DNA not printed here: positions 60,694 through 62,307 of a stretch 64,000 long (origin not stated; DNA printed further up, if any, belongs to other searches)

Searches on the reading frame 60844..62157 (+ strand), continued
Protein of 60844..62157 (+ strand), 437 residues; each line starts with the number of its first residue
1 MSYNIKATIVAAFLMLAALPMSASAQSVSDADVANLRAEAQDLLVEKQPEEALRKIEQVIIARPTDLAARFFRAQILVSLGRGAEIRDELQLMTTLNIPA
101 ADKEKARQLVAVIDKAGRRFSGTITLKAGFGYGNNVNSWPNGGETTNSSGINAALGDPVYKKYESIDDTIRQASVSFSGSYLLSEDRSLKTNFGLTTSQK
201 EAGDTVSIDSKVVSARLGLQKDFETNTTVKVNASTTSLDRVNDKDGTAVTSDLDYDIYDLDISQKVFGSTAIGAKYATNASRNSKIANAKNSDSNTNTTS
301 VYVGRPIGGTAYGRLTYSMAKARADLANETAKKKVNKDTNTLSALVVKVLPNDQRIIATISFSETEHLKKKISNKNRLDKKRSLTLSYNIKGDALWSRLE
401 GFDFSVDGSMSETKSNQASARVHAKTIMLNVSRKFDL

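Call 71: search_protein_families(library=pfam, proteins=[P0263, P0244, P0252, P0233, P0286, P0240, P0248, P0274, P0276, P0290], max_evalue=0.001)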
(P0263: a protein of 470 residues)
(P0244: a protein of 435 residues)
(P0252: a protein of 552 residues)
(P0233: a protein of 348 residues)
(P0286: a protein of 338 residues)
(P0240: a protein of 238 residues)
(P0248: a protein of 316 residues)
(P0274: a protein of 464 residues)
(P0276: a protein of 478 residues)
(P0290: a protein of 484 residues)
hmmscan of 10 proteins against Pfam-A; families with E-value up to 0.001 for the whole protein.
P0263 (470 aa): 3 families
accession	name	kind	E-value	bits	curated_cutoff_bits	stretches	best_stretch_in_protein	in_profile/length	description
PF14559.12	TPR_19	-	8.2e-06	26.5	25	1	88-138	2-52/68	Tetratricopeptide repeat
PF13371.12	TPR_9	-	6.3e-05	23.4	35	1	91-135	9-53/73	Tetratricopeptide repeat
PF04575.19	SlipAM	-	0.00034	20.7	22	1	175-468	10-288/288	Surface lipoprotein assembly modifier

P0244 (435 aa): 10 families
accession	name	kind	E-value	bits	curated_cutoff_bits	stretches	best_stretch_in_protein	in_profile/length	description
PF07719.23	TPR_2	-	7.1e-10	38.7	27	1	58-87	5-34/34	Tetratricopeptide repeat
PF00515.34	TPR_1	-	9e-08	32.1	27.8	1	59-87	6-34/34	Tetratricopeptide repeat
PF14559.12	TPR_19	-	9.5e-07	29.5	25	1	32-92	2-63/68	Tetratricopeptide repeat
PF13432.12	TPR_16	-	1.4e-06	29.1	32.7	1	60-105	3-48/65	Tetratricopeptide repeat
PF13174.12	TPR_6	-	2.6e-06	28.2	26.3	1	58-86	4-32/33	Tetratricopeptide repeat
PF12895.13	ANAPC3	-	7.7e-06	26.5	27.2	1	28-79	30-81/82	Anaphase-promoting complex, cyclosome, subunit 3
PF03349.22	Toluene_X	-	2.2e-05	23.6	29.7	1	334-423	305-394/421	Outer membrane protein transport protein (OMPP1/FadL/TodX)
PF10082.15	BBP2_2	-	2.3e-05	23.9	23.7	1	346-430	294-373/378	Putative beta-barrel porin 2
PF13428.12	TPR_14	-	5.8e-05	23.8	23.5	0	58-96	5-43/44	Tetratricopeptide repeat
PF13181.12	TPR_8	-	0.0006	20.2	25.7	0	60-81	7-28/34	Tetratricopeptide repeat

P0252 (552 aa): 4 families
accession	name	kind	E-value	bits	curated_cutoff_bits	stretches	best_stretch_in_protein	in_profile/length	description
PF10082.15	BBP2_2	-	8.6e-06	25.3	23.7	0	357-421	306-372/378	Putative beta-barrel porin 2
PF04575.19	SlipAM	-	0.0001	22.4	22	1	269-512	8-247/288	Surface lipoprotein assembly modifier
PF14559.12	TPR_19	-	0.00025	21.7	25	1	184-235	2-53/68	Tetratricopeptide repeat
PF12895.13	ANAPC3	-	0.00034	21.3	27.2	0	146-198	30-81/82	Anaphase-promoting complex, cyclosome, subunit 3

P0233 (348 aa): 1 family
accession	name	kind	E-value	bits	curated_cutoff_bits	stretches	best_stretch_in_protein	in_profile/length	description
PF13609.12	Porin_4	-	4.4e-05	23.9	27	0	72-229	176-303/310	Gram-negative porin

P0286 (338 aa): 1 family
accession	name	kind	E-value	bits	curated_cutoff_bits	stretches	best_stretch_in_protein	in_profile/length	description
PF13505.12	OMP_b-brl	-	1.2e-05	26.1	28.7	1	185-336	34-175/175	Outer membrane protein beta-barrel domain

P0240 (238 aa): 0 families

P0248 (316 aa): 1 family
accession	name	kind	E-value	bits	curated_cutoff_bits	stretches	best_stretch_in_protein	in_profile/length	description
PF13371.12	TPR_9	-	0.00013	22.3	35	1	136-193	8-65/73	Tetratricopeptide repeat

P0274 (464 aa): 3 families
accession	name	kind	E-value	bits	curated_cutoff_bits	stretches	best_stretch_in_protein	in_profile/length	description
PF14559.12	TPR_19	-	4.6e-06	27.3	25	0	63-110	15-63/68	Tetratricopeptide repeat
PF13371.12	TPR_9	-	0.00012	22.4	35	1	83-136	6-59/73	Tetratricopeptide repeat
PF11059.14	DUF2860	-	0.00096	18.9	22.9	0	302-460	141-293/294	Protein of unknown function (DUF2860)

P0276 (478 aa): 2 families
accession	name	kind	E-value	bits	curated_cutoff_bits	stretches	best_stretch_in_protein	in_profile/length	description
PF14559.12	TPR_19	-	3.5e-06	27.7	25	1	93-142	3-52/68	Tetratricopeptide repeat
PF04575.19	SlipAM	-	0.00069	19.7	22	0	170-415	1-238/288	Surface lipoprotein assembly modifier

P0290 (484 aa): 6 families
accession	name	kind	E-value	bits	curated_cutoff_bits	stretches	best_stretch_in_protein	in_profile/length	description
PF14559.12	TPR_19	-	2.3e-09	37.9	25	1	83-120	20-57/68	Tetratricopeptide repeat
PF13432.12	TPR_16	-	4.8e-06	27.4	32.7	1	95-151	4-61/65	Tetratricopeptide repeat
PF13428.12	TPR_14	-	2.1e-05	25.2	23.5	0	89-130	2-43/44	Tetratricopeptide repeat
PF13371.12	TPR_9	-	9.8e-05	22.7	35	1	101-165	8-72/73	Tetratricopeptide repeat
PF12895.13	ANAPC3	-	0.00011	22.8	27.2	1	81-145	15-79/82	Anaphase-promoting complex, cyclosome, subunit 3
PF13431.12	TPR_17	-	0.00086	19.8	24.4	0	111-142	2-33/34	Tetratricopeptide repeat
